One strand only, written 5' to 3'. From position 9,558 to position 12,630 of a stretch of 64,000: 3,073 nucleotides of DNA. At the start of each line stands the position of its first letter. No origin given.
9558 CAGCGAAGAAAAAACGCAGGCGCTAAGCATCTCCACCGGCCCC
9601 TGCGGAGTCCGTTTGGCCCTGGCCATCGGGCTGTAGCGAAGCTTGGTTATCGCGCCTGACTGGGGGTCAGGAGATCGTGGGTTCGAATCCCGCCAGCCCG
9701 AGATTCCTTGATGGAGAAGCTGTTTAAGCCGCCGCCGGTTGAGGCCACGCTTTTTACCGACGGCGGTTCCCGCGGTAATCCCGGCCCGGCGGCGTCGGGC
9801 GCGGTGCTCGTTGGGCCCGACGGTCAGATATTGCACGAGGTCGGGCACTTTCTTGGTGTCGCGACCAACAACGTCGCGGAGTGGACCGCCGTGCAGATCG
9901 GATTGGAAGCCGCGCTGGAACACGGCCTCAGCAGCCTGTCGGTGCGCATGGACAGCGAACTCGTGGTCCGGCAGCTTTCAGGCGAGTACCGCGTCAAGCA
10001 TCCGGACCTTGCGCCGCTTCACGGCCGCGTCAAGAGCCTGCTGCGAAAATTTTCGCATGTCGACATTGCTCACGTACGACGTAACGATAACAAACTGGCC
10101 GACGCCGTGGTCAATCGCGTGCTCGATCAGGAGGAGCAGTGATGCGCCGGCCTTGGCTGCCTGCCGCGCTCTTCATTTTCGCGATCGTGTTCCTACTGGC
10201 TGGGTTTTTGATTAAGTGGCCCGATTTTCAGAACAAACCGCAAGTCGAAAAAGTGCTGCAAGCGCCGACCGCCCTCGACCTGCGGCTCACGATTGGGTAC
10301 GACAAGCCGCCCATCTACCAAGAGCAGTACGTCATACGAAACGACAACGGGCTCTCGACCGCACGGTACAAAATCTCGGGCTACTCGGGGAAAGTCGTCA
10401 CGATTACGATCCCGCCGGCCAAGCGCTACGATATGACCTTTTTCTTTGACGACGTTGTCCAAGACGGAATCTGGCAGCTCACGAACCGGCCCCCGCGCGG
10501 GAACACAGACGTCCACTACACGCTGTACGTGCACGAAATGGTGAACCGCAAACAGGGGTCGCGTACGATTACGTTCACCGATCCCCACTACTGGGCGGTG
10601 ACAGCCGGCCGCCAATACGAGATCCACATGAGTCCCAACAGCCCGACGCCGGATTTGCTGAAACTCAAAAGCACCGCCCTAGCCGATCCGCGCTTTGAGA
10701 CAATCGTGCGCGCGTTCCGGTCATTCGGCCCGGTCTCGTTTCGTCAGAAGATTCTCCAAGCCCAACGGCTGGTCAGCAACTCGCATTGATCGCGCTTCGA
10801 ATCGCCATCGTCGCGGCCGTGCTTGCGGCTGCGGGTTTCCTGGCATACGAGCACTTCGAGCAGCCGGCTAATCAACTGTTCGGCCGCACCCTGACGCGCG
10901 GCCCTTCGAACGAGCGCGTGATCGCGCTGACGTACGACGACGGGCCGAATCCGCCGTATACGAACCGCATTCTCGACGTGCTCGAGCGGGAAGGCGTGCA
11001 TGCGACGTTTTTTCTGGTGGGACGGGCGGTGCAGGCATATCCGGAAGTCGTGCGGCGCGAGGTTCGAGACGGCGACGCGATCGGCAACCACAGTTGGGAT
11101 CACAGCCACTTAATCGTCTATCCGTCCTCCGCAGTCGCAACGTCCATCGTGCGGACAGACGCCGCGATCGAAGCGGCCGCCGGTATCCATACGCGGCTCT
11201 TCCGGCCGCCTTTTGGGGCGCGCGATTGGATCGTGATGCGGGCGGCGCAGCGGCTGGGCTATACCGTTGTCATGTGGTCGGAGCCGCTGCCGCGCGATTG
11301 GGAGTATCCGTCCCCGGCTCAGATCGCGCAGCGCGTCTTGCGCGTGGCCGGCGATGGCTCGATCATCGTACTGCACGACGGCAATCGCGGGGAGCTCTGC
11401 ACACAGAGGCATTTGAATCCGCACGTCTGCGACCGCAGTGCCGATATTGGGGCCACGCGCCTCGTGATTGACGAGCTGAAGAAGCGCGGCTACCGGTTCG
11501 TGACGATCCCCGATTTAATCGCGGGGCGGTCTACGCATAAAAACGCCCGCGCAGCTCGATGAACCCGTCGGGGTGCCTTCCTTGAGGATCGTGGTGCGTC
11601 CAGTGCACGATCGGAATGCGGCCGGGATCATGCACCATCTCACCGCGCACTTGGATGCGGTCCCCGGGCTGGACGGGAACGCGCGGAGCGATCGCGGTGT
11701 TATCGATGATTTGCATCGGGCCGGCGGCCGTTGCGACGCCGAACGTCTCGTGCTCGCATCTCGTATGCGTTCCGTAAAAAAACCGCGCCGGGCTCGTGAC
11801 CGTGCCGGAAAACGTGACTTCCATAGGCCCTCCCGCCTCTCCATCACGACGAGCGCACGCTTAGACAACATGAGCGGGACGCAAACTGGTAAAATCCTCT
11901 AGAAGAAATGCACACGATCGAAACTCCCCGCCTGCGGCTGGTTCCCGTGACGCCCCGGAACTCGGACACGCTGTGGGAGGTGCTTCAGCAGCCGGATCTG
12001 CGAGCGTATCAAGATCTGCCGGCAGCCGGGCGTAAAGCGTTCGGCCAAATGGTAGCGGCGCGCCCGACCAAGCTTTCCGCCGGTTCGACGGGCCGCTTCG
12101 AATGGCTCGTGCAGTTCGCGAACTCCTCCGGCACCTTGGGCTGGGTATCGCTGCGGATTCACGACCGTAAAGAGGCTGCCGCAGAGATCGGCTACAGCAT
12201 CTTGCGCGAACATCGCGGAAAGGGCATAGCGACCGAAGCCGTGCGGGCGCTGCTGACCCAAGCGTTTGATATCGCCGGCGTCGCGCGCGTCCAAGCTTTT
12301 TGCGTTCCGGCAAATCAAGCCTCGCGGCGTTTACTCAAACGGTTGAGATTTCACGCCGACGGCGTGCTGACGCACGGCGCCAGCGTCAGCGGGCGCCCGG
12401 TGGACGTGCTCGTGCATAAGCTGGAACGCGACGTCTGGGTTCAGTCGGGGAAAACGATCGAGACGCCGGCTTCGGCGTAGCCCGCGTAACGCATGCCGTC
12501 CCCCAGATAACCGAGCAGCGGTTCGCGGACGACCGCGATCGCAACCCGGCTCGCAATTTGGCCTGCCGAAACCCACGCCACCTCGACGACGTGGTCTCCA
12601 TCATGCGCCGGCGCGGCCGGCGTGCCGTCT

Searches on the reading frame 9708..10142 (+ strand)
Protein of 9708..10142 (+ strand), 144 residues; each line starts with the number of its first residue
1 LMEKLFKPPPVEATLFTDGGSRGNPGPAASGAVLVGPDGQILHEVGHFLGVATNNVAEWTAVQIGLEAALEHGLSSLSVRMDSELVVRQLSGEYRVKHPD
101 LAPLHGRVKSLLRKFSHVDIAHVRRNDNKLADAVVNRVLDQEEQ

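Call 36: search_protein_families(library=pfam, proteins=[window:9708-10142:+])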
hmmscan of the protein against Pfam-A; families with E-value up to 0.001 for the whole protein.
window:9708-10142:+ (144 aa): 2 families
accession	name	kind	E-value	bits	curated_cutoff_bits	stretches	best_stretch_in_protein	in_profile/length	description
PF13456.12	RVT_3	-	1.6e-24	86.7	21.6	1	17-137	2-122/123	Reverse transcriptase-like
PF00075.30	RNase_H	-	7.2e-09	36.4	25.8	1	13-90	4-75/141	RNase H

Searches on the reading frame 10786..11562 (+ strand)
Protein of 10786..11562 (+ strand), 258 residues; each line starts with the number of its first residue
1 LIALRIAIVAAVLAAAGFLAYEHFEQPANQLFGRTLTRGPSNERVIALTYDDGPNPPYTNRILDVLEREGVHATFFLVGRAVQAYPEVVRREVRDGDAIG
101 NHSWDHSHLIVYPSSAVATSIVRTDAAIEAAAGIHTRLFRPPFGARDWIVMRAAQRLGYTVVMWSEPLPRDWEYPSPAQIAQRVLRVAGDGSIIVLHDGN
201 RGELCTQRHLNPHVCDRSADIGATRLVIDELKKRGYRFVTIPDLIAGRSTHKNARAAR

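Call 36: search_protein_families(library=pfam, proteins=[window:10786-11562:+])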
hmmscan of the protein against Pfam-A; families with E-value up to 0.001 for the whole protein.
window:10786-11562:+ (258 aa): 1 family
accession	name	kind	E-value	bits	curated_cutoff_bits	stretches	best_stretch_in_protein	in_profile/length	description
PF01522.26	Polysacc_deac_1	-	9.1e-36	123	23.1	1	39-162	2-124/124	Polysaccharide deacetylase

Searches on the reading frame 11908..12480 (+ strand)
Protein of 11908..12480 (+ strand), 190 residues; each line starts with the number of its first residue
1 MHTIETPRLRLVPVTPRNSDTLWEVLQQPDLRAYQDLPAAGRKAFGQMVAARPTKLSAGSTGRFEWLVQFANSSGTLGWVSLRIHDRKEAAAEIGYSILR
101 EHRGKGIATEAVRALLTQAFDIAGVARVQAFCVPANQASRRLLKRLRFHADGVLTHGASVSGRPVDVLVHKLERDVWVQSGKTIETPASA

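Call 36: search_protein_families(library=pfam, proteins=[window:11908-12480:+])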
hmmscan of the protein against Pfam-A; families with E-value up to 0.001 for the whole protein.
window:11908-12480:+ (190 aa): 3 families
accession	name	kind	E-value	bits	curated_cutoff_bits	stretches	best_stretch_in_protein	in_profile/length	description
PF13302.13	Acetyltransf_3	-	2.2e-25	90.4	25.4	1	8-148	1-137/138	Acetyltransferase (GNAT) domain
PF00583.31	Acetyltransf_1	-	4.9e-12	46.6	20.7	1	77-146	45-114/116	Acetyltransferase (GNAT) family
PF08445.16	FR47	-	0.00054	20.3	22.1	0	98-150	29-79/86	FR47-like protein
